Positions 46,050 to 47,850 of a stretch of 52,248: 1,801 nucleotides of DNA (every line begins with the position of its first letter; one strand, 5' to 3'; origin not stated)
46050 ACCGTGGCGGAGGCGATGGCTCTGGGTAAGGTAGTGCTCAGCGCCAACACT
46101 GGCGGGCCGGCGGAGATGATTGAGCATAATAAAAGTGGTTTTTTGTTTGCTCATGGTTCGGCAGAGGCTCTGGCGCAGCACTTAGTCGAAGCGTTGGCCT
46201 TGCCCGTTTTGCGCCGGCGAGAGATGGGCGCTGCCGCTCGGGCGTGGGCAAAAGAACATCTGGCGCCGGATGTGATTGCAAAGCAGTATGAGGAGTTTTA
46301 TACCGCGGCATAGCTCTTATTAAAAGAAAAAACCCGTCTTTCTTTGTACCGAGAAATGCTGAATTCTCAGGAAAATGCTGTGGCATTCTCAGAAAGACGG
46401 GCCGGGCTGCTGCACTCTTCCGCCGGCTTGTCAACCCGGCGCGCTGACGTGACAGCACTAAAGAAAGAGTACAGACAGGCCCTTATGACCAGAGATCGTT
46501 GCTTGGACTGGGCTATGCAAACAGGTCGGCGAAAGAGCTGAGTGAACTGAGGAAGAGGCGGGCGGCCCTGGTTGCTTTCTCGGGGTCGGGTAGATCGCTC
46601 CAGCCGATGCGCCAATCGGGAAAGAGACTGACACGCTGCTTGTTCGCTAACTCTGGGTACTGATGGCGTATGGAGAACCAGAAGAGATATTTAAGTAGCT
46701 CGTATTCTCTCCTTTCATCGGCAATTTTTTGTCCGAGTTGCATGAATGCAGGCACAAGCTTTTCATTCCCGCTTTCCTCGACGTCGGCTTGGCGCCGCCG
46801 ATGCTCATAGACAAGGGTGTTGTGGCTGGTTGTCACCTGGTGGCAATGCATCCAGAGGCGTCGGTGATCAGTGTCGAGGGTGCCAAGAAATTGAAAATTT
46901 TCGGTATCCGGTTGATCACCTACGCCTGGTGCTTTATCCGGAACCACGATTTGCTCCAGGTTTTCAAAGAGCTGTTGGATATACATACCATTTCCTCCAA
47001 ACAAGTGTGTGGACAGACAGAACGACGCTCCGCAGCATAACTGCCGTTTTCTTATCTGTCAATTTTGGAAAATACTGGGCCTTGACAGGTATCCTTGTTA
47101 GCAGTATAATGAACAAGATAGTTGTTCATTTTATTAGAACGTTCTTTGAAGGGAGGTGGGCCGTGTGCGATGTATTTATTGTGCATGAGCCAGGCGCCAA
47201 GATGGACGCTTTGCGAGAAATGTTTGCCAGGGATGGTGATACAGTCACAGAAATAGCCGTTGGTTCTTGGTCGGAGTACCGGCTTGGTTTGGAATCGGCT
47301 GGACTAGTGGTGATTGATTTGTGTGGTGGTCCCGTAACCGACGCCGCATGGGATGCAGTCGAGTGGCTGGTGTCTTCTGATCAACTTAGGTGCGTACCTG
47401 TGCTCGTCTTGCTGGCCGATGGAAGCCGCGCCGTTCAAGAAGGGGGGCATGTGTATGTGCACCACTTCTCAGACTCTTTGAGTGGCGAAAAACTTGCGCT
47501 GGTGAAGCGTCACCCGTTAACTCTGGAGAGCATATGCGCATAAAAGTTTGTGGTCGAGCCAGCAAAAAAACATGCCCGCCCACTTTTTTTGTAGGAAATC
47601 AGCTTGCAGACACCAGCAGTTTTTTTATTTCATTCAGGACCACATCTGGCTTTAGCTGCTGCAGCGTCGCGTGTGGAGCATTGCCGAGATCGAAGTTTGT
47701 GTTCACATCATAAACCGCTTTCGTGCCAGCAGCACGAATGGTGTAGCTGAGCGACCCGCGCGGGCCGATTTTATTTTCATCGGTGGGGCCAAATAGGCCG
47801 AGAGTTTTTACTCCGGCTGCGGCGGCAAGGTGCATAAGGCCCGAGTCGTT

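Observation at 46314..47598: Self-contained divergent two-gene island with back-to-back near-consensus promoters: 157-aa unknown + degenerate receiver/TIR-like protein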

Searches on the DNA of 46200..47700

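Call 50: search_rna_families(source=window, start=46200, end=47700, threshold=evalue, max_evalue=10)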
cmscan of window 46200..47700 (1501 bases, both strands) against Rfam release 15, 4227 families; matches with E-value up to 10: 4.
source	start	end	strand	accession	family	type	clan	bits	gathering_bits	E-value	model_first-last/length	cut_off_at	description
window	46314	46369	-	RF02071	STnc280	Gene; sRNA;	-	17.3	80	6.7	1-83/83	no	Salmonella enterica sRNA STnc280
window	47435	47474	+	RF00647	MIR164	Gene; miRNA;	-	16.7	64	4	1-68/68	no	MIR164 microRNA precursor family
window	47124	47193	+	RF02207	WT1-AS_5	Gene; lncRNA;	-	12.4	80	6.1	1-79/79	no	WT1 antisense RNA conserved region 5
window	47418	47514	-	RF00534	SgrS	Gene; antisense;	-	11.1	37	3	1-232/232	no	SgrS RNA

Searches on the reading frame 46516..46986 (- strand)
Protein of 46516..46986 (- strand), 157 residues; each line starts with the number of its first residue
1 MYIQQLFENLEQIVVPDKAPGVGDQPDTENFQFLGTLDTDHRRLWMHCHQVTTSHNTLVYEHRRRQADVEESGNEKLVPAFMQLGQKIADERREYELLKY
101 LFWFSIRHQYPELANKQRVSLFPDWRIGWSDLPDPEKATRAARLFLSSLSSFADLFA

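Call 7: search_protein_families(library=pfam, proteins=[window:46516-46986:-], max_evalue=1)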
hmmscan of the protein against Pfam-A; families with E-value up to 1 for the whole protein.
window:46516-46986:- (157 aa): 0 families

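Call 8: search_protein_families(library=ncbifam, proteins=[window:46516-46986:-], max_evalue=1)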
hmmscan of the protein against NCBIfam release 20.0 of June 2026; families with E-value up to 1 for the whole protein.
window:46516-46986:- (157 aa): 0 families

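Call 9: search_protein_families(library=padloc, proteins=[window:46516-46986:-], max_evalue=1)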
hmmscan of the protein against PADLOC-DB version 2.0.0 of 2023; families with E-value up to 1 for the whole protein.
window:46516-46986:- (157 aa): 0 families

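Call 10: search_solved_structures(query=window:46516-46986:-, max_evalue=10)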
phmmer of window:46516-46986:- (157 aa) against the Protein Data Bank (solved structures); distinct sequences matched with E-value up to 10: 13.
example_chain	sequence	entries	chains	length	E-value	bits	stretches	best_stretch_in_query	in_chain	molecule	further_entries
4bgd_C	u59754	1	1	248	0.049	16.7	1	18-69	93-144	PRE-MRNA-SPLICING FACTOR 8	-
5gao_A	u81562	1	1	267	0.05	16.7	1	18-69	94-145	Pre-mRNA-splicing factor 8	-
5dca_J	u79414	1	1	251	0.05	16.7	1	18-69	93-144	Pre-mRNA-splicing factor 8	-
4ilg_C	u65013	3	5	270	0.051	16.7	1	18-69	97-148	Pre-mRNA-splicing factor 8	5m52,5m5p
2og4_A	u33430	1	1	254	0.051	16.7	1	18-69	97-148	Pre-mRNA-splicing factor 8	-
3sbg_A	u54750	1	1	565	0.17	15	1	18-69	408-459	Pre-mRNA-splicing factor 8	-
8dgc_A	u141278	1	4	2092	0.24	14.5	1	102-139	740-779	SeAvs3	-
3zef_B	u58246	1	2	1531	0.39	13.8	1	18-69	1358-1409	PRE-MRNA-SPLICING FACTOR 8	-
4i43_B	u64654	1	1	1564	0.41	13.7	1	18-69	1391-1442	Pre-mRNA-splicing factor 8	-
5gm6_A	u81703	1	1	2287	0.67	13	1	18-69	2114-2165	Pre-mRNA-splicing factor 8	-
5lqw_A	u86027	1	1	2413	0.72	12.9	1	18-69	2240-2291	Pre-mRNA-splicing factor 8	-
3jcm_A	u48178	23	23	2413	0.72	12.9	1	18-69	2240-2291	Pre-mRNA-splicing factor 8 | Pre-mRNA-splicing factor Prp8 | PRP8 isoform 1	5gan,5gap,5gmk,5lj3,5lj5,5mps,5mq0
9xzy_H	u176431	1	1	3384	1.4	12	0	39-76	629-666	GATOR1 complex protein DEPDC5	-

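Call 12: find_homologous_proteins(query=window:46516-46986:-, max_evalue=0.01)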
Query window:46516-46986:- (157 aa): 1 proteins with E <= 0.01 among 28 candidates.
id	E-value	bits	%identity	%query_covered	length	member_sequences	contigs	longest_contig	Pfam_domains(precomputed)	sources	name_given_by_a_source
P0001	4.2e-103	360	100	100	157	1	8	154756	-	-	-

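Call 14: find_encoding_contigs(protein=P0001, flank=10000, max_places=10)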
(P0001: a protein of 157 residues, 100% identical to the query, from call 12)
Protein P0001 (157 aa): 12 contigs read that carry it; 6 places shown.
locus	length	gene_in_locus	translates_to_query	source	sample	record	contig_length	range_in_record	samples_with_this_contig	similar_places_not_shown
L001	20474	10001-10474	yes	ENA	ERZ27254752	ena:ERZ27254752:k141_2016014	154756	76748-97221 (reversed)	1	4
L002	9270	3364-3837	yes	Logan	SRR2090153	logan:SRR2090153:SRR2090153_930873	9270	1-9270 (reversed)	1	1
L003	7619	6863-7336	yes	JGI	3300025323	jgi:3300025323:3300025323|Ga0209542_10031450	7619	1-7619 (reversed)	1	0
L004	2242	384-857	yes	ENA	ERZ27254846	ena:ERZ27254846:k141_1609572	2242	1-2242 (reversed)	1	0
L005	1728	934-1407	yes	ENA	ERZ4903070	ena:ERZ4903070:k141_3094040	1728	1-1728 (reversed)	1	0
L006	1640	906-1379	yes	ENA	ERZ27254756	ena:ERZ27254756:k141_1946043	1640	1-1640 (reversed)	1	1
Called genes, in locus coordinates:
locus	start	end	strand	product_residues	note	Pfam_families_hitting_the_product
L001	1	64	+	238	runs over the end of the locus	PF00535:Glycos_transf_2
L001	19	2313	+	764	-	PF09586:YfhO (weak)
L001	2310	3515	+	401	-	-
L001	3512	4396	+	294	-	PF02955:GSH-S_ATP (weak), PF08443:RimK, PF14398:ATPgrasp_YheCD (faint)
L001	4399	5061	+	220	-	PF01522:Polysacc_deac_1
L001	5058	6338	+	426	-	PF08245:Mur_ligase_M, PF02875:Mur_ligase_C (weak)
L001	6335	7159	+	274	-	PF00535:Glycos_transf_2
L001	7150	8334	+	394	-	PF13439:Glyco_transf_4, PF13579:Glyco_trans_4_4, PF20706:GT4-conflict, PF00534:Glycos_transf_1, PF13692:Glyco_trans_1_4, PF13524:Glyco_trans_1_2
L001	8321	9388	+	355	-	PF01075:Glyco_transf_9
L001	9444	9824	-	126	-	-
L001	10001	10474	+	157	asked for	-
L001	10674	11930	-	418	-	PF20706:GT4-conflict (faint), PF13439:Glyco_transf_4, PF13579:Glyco_trans_4_4, PF00534:Glycos_transf_1, PF13692:Glyco_trans_1_4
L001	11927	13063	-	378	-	PF13579:Glyco_trans_4_4 (weak), PF13439:Glyco_transf_4, PF20706:GT4-conflict, PF00534:Glycos_transf_1, PF13692:Glyco_trans_1_4, PF13524:Glyco_trans_1_2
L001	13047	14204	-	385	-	PF13439:Glyco_transf_4, PF13579:Glyco_trans_4_4, PF20706:GT4-conflict, PF00534:Glycos_transf_1, PF13692:Glyco_trans_1_4, PF13524:Glyco_trans_1_2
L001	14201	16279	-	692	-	-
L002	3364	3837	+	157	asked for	-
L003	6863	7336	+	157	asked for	-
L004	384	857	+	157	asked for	-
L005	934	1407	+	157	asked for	-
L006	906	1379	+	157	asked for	-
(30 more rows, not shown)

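Call 24: predict_structure(protein=window:46516-46986:-)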
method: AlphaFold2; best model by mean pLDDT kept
length: 157 residues; sequences in the alignment: 1
mean_pLDDT: 69.4   pTM: 0.64
mean pLDDT of the five models: 69.4, 63.8, 61.7, 44.2, 39.4
residues with pLDDT >= 90: 2; 70-90: 97; 50-70: 19; < 50: 39
segments of 3 or more residues with pLDDT < 50: 1-16, 18-30, 117-125
pLDDT, mean of each block of 10 residues (from residue 1): 39 43 42 69 75 79 86 87 88 82 83 57 50 79 85 66
secondary structure, 60 per line:
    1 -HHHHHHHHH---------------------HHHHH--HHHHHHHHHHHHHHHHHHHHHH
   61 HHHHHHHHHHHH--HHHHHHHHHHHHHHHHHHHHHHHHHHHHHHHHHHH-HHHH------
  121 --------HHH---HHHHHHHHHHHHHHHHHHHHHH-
elements in order: H2-10 H32-36 H39-72 H75-109 H111-114 H135-156
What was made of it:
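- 46513..46986 (-): Gene A: 157-aa orphan protein, predicted as a long helical hairpin plus a C-terminal helix, with a His-rich first helix. AF2 single-sequence model: pLDDT 69.4, pTM 0.64, helices 39-72, 75-109 and 135-156 (call 24).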

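Call 27: fold_search(model_id=the predicted structure, library=pdb)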
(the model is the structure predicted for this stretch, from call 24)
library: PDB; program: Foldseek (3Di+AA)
matches with E <= 10: 126; with E <= 0.001: 0
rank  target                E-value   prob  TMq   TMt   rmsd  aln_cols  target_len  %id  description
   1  9ngm_A                1.3e-01  0.28  0.22  0.09  24.4       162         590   12  CryoEM structure of human ABCD3 (released 2025-12-17)
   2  9ngj_A                2.0e-01  0.57  0.32  0.10  21.8       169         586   14  CryoEM structure of human ABCD3 bound to Phytanoyl-CoA (released 2025-12-17)
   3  4pl0_A                9.8e-01  0.15  0.22  0.08  16.1       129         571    9  Crystal structure of the antibacterial peptide ABC transporter McjD in an outward occluded state (released 2014-06-18)
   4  9och_B                9.8e-01  0.10  0.21  0.08  21.9       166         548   13  Transporter associated with antigen processing (TAP) bound to the viral protein hUS6 in the outward-facing open state (released 2025-09-10)
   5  8z0f_A                1.0e+00  0.41  0.35  0.12  17.2       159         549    9  Cryo-EM structure of ATP-bound human very long-chain fatty acid ABC transporter ABCD3 (released 2024-09-18)
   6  9o9d_B                1.3e+00  0.10  0.20  0.09  22.3       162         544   11  Transporter associated with antigen processing (TAP) EQ mutant bound to the viral protein bUL49.5 in the outward-facin (released 2025-09-10)
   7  6rai_B                1.4e+00  0.12  0.24  0.09  22.1       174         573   16  Heterodimeric ABC exporter TmrAB in ATP-bound outward-facing occluded conformation (released 2019-07-31)
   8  7vwc_B                1.5e+00  0.16  0.32  0.10  23.8       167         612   12  Cryo-EM structure of human very long-chain fatty acid ABC transporter ABCD1 (released 2022-05-18)
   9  6wge_A                1.5e+00  0.09  0.24  0.12  19.9       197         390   13  Cryo-EM structure of human Cohesin-NIPBL-DNA complex without STAG1 (released 2020-05-20)
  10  4pl0_B                1.6e+00  0.12  0.21  0.08  16.1       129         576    9  Crystal structure of the antibacterial peptide ABC transporter McjD in an outward occluded state (released 2014-06-18)
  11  9ocj_B                2.0e+00  0.10  0.23  0.09  16.9       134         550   11  Transporter associated with antigen processing (TAP) bound to the viral protein CPXV012 in the outward-facing open sta (released 2025-09-10)
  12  7pr1_A                2.2e+00  0.08  0.19  0.08  16.4       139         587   12  Structure of CtAtm1 in the occluded conformation with ATP bound (released 2022-08-10)
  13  9s99_B                2.3e+00  0.12  0.27  0.22  16.9       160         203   17  CdvB2 filament - high twist, class B (released 2026-01-28)
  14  6pan_B                2.3e+00  0.10  0.21  0.09  16.5       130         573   13  Structure of a bacterial Atm1-family ABC exporter with ATP bound (released 2020-06-24)
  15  9n63_B                2.3e+00  0.08  0.22  0.09  21.7       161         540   11  Transporter associated with antigen processing (TAP) EQ mutant bound to ATP in the outward-facing open state (released 2025-09-03)
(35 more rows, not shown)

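Call 71: search_dna_similar(query=window:46516-46986:-, collection=phages, mode=protein, max_evalue=1, max_rows=10)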
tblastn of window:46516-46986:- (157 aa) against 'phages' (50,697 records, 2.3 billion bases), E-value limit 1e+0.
No match.

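Call 73: search_dna_similar(query=window:46516-46986:-, collection=plasmids, mode=protein, max_evalue=1, max_rows=10)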
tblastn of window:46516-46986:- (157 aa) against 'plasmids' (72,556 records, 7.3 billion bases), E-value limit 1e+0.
No match.

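Call 75: search_protein_families(library=phrogs, proteins=[window:46516-46986:-], max_evalue=1)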
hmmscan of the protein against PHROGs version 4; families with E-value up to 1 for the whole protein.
window:46516-46986:- (157 aa): 1 family
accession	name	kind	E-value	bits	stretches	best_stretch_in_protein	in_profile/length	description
phrog_35113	-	unknown function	0.0038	18.1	1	44-74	34-65/70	-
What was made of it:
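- On Known anti-phage defence or toxin-antitoxin systems: The only PHROGs hit is a 31-residue match at E=0.0038 to a family of unknown function (call 75).
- Tried and rejected: Family and sequence searches for A and B. Pfam, NCBIfam, PADLOC and PHROGs scans gave nothing usable (calls 7-9, 75).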

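Call 98: fold_search(model_id=the predicted structure, library=viral)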
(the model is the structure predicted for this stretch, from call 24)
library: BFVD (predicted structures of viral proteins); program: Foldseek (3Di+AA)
matches with E <= 10: 108; with E <= 0.001: 0
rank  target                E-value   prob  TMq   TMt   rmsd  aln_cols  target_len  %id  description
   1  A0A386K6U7            1.1e+00  0.33  0.39  0.25  27.6       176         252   11  Uncharacterized protein [Dickeya phage vB_DsoM_JA11]
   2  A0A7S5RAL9            1.1e+00  0.23  0.32  0.19  23.9       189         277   10  (no name in the UniProt tables at hand)
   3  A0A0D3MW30            1.1e+00  0.09  0.20  0.18  26.1       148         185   12  Membrane protein [Staphylococcus phage phiIPLA-RODI]
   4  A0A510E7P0            1.2e+00  0.41  0.36  0.05  28.2       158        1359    9  (no name in the UniProt tables at hand)
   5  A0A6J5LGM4            1.2e+00  0.25  0.27  0.19  13.4       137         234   14  Uncharacterized protein [uncultured Caudovirales phage]
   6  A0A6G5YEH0            1.2e+00  0.11  0.25  0.18  24.3       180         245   11  (no name in the UniProt tables at hand)
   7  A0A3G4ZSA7            1.8e+00  0.38  0.35  0.44   9.4       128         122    9  Uncharacterized protein [Barrevirus sp.]
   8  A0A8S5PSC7            1.8e+00  0.12  0.30  0.34  13.2       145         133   20  ECF sigma factor [Myoviridae sp. ctHfT6]
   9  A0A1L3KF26            1.9e+00  0.13  0.29  0.07  21.5       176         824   16  (no name in the UniProt tables at hand)
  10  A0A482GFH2            1.9e+00  0.06  0.16  0.10  23.9       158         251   11  (no name in the UniProt tables at hand)
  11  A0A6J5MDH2            2.0e+00  0.28  0.31  0.40  12.0       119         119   10  Uncharacterized protein [uncultured Caudovirales phage]
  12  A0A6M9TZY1            2.1e+00  0.09  0.26  0.25  10.8       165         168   13  Uncharacterized protein [Drosophila-associated filamentous virus]
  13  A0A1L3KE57            2.1e+00  0.09  0.21  0.07  18.4       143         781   13  (no name in the UniProt tables at hand)
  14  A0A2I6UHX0            2.4e+00  0.20  0.20  0.37  10.5        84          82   19  (no name in the UniProt tables at hand)
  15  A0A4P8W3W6            2.4e+00  0.14  0.33  0.16  15.6       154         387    8  (no name in the UniProt tables at hand)
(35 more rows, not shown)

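Call 107: find_related_loci(query=window:46516-46986:-, collection=viral_contigs, flank=5000)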
Query window:46516-46986:- (157 aa) in viral_contigs; peptide patterns used: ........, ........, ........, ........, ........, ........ (x = any residue, [..] = any of these).
12 stretches matched a pattern, but none encodes a relative of the query by tblastn (E <= 1e-3).
